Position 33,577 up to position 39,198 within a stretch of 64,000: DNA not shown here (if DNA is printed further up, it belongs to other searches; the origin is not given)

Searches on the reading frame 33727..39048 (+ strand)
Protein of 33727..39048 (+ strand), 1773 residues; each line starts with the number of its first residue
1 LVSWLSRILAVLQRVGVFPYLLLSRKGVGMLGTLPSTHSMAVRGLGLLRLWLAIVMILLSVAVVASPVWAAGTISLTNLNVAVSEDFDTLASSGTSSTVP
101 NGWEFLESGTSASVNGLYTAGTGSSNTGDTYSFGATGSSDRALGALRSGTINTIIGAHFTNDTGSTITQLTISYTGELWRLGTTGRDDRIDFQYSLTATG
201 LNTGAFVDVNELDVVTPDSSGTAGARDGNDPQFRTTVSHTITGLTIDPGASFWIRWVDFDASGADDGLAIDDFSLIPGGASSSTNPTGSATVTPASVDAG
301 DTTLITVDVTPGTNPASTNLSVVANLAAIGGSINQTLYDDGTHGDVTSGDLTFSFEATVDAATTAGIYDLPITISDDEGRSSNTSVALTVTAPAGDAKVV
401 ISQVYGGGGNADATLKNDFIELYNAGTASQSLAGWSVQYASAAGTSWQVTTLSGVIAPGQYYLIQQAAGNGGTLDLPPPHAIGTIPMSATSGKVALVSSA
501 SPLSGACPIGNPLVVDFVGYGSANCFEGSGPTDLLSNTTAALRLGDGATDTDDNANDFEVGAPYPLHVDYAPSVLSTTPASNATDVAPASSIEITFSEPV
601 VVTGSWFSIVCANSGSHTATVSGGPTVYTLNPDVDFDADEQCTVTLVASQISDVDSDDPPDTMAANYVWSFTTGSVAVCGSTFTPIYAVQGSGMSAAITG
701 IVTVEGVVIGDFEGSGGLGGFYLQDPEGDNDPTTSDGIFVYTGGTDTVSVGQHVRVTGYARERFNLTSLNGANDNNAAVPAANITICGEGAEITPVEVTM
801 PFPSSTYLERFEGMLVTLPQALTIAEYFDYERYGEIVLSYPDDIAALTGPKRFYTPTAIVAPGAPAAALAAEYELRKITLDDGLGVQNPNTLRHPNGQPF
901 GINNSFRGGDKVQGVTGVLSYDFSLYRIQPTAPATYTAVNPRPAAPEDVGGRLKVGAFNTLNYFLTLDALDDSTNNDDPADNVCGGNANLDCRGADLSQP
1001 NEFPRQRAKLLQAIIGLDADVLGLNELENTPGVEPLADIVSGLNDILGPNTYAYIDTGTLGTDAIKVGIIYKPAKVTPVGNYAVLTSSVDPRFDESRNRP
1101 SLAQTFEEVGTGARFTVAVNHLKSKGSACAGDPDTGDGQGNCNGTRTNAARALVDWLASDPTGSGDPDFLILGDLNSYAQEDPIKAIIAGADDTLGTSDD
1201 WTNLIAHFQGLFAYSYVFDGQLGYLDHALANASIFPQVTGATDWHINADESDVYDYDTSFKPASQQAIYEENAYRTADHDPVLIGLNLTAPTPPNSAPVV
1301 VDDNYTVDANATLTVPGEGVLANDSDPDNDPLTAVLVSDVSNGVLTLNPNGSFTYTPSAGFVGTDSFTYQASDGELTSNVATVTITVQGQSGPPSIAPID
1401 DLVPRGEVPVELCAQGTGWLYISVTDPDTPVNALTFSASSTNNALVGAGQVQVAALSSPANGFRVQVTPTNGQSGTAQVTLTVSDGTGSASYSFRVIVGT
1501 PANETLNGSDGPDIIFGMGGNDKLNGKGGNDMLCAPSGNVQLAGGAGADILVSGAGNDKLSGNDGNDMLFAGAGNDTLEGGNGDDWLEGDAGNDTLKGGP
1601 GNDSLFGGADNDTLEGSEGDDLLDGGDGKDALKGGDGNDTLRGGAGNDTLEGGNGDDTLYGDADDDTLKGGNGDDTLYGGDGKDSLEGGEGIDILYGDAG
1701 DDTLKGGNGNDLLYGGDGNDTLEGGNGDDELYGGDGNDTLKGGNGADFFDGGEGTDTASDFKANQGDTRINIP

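Call 64: search_protein_families(library=padloc, proteins=[window:33727-39048:+], max_evalue=0.001)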
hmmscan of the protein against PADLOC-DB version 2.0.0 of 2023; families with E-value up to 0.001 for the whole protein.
window:33727-39048:+ (1773 aa): 0 families

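Call 65: search_protein_families(library=pfam, proteins=[window:33727-39048:+], max_evalue=0.001)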
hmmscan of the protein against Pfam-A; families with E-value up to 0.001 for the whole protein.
window:33727-39048:+ (1773 aa): 6 families
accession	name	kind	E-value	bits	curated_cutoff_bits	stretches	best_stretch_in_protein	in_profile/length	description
PF00353.25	HemolysinCabind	-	2.1e-83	274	23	13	1580-1614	2-36/36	RTX calcium-binding nonapeptide repeat (4 copies)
PF17963.7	Big_9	-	2.7e-25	89.5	23.6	2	1295-1386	1-89/89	Bacterial Ig domain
PF17892.7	Cadherin_5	-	3.4e-20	72.1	26.5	1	1295-1388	2-98/98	Cadherin-like domain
PF17803.7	Cadherin_4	-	1.5e-17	64.3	25.1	1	1292-1355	8-71/71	Bacterial cadherin-like domain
PF13205.12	Big_5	-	4e-15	56.9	23.6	1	571-673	4-105/105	Bacterial Ig-like domain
PF00932.25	LTD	-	5.6e-15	56.1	34.3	1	395-473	4-74/109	Lamin Tail Domain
